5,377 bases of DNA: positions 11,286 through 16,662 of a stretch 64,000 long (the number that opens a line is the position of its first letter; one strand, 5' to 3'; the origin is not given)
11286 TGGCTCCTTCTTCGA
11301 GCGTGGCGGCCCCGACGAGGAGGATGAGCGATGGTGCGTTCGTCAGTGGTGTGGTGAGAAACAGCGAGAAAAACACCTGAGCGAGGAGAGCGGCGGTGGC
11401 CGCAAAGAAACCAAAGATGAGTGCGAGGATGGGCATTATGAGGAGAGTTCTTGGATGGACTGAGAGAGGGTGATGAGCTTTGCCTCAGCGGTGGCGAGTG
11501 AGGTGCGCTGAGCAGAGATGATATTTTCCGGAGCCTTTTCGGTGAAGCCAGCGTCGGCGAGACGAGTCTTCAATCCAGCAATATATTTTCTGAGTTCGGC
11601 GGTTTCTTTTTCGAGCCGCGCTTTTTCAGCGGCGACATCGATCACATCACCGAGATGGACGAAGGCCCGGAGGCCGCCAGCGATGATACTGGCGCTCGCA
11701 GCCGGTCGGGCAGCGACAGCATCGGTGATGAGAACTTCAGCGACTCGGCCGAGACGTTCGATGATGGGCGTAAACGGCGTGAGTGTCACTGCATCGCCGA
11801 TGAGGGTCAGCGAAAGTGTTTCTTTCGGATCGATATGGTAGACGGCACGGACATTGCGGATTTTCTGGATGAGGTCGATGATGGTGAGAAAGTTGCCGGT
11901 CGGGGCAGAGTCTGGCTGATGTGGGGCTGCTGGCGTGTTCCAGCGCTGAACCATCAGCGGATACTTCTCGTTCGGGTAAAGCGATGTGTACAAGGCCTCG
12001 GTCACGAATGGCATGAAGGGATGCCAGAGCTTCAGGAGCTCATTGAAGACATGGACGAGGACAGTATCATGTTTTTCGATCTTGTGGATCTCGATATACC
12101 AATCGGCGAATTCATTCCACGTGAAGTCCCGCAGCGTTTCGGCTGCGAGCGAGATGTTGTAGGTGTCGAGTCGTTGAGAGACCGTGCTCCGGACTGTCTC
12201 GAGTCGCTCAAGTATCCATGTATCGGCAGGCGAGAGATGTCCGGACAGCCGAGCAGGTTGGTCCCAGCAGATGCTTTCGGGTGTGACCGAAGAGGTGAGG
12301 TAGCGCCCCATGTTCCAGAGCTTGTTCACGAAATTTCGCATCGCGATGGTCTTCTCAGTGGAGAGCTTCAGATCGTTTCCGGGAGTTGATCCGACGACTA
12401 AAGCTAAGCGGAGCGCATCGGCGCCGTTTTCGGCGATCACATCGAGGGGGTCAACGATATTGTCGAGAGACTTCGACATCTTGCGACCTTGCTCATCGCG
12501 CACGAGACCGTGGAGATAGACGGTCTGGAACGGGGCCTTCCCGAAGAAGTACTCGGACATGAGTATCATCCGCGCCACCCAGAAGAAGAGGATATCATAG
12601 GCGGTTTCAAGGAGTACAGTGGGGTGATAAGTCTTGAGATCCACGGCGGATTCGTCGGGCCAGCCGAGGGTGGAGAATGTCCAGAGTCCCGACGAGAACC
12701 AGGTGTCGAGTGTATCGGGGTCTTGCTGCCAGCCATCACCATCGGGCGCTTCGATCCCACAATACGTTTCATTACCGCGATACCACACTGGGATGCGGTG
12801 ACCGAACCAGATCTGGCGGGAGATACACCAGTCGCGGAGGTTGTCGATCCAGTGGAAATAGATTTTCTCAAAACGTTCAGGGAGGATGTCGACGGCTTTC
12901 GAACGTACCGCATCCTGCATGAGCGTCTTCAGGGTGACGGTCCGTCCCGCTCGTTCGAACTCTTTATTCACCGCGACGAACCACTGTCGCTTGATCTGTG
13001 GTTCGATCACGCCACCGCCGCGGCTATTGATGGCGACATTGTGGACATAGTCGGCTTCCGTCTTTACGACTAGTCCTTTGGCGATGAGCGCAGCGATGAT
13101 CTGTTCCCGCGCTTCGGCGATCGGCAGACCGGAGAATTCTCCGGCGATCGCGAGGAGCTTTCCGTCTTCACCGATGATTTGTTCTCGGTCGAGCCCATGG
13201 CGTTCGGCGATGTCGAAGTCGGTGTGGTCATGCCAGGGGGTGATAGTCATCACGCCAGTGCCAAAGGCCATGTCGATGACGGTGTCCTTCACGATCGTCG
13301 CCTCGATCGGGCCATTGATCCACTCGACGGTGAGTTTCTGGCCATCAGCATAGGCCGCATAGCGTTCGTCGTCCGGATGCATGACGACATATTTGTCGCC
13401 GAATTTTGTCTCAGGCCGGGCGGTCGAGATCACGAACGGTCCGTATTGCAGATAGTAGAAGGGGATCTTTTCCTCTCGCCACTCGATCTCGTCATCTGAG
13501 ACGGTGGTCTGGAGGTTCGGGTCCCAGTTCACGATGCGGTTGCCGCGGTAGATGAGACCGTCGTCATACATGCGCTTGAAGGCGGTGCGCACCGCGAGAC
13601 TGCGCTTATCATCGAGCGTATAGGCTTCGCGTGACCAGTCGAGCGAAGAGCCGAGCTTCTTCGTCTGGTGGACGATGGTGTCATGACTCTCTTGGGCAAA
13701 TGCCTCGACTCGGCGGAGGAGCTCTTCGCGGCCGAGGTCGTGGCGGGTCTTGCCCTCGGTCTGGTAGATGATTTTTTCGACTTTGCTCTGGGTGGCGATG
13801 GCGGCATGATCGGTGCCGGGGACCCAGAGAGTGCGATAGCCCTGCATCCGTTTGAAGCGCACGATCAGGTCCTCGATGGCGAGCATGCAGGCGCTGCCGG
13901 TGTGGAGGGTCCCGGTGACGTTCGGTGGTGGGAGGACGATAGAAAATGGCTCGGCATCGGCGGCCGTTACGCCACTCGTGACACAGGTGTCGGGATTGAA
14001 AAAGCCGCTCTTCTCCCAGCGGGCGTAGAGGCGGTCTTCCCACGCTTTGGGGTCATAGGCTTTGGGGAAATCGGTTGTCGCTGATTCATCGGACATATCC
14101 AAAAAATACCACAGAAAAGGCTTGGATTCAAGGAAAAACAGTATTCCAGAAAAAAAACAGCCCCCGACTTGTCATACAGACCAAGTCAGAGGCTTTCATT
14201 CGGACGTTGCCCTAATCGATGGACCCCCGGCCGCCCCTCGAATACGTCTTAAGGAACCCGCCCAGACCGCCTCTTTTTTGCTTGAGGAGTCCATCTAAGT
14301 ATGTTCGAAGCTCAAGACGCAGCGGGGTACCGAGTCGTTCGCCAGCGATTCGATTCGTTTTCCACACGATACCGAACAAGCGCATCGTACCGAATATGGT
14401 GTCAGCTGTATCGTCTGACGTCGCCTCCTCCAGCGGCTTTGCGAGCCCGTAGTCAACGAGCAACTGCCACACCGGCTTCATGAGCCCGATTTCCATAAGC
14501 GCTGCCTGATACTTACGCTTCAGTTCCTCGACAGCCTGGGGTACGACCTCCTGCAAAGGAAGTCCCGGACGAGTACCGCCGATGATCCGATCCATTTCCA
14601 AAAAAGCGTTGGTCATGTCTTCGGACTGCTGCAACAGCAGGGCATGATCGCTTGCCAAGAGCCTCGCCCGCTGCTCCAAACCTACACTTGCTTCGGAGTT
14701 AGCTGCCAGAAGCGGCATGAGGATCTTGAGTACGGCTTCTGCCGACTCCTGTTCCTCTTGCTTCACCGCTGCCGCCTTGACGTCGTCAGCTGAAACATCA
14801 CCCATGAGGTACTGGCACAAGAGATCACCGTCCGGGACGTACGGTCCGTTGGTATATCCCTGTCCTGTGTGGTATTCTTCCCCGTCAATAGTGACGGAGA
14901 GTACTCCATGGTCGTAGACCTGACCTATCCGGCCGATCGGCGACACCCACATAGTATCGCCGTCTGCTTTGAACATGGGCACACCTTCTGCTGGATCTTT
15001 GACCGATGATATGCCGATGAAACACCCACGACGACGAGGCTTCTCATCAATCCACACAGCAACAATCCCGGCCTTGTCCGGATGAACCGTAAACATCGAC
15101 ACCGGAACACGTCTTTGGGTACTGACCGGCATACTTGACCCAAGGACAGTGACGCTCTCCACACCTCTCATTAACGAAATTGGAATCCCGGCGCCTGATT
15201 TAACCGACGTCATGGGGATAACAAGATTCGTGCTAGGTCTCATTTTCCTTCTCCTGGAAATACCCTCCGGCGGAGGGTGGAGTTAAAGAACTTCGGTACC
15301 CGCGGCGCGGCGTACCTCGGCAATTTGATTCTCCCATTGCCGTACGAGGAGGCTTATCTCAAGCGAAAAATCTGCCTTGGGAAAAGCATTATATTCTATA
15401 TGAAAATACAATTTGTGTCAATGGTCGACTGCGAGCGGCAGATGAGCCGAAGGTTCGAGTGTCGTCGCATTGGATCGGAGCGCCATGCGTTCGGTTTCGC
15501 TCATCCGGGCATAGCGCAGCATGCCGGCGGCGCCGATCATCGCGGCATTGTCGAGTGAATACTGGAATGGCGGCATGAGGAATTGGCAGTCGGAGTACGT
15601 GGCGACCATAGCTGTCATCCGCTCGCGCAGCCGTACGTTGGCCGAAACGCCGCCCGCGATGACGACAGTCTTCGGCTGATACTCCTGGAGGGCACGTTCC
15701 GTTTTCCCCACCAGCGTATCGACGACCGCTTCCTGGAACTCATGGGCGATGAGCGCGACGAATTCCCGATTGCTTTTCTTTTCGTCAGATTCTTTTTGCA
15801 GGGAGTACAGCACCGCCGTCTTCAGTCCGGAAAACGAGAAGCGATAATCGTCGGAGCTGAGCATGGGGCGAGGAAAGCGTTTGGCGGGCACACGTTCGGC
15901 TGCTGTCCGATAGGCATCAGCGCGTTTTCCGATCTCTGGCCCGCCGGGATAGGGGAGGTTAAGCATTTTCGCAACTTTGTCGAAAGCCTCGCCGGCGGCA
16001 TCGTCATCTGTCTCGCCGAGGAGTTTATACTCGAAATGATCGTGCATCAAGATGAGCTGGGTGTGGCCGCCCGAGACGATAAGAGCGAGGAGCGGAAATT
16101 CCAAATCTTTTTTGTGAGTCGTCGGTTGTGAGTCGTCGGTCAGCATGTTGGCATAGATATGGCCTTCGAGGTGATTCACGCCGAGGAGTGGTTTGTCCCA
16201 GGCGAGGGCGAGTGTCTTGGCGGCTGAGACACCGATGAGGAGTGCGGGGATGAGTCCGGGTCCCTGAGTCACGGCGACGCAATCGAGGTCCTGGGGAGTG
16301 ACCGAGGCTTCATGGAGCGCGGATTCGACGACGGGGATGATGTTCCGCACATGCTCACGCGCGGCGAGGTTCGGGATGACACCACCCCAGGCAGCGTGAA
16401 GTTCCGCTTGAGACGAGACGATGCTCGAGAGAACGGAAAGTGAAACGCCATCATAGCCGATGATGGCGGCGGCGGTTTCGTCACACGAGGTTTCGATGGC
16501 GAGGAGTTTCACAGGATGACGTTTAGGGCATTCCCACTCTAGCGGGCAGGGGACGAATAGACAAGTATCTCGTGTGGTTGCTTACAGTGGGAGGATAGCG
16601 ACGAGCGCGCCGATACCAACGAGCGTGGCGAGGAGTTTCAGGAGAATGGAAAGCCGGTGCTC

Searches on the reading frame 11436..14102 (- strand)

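Call 22: search_protein_families(library=pfam, proteins=[window:11436-14102:-], max_evalue=0.001)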
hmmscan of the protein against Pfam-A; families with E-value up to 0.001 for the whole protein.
window:11436-14102:- (888 aa): 4 families
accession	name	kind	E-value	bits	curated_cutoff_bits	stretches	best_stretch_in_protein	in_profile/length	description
PF00133.28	tRNA-synt_1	-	1e-125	420.2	22.7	1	25-581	2-414/414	tRNA synthetases class I (I, L, M and V)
PF08264.19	Anticodon_1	-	1.2e-28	100.3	25.1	1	627-765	1-146/148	Anticodon-binding domain of tRNA ligase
PF09334.17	tRNA-synt_1g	-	1.1e-15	57.7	20.1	2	60-207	8-136/391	tRNA synthetases class I (M)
PF10458.14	Val_tRNA-synt_C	-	5.6e-14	52.6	25.9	1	822-886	1-65/66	Valyl tRNA synthetase tRNA binding arm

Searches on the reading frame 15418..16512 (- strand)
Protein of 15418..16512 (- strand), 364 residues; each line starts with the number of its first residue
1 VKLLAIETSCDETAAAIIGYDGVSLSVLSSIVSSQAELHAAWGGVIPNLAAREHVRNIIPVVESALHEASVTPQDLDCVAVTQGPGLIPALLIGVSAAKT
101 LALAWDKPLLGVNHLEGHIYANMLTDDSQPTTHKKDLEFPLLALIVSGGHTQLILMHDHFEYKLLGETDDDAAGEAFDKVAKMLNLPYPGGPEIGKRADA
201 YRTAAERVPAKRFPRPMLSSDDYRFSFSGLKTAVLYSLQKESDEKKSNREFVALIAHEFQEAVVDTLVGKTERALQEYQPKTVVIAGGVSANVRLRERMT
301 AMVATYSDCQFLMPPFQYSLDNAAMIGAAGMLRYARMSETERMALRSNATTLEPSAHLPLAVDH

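Call 22: search_protein_families(library=pfam, proteins=[window:15418-16512:-], max_evalue=0.001)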
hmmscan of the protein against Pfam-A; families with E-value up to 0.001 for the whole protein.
window:15418-16512:- (364 aa): 2 families
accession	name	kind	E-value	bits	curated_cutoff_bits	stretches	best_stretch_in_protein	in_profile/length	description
PF00814.31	TsaD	-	1.8e-92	310.2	24.8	1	27-327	2-263/264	tRNA N6-adenosine threonylcarbamoyltransferase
PF22521.2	HypF_C_2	-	9.4e-06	26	27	1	223-304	136-218/241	Carbamoyltransferase, Kae1-like Domain, second subdomain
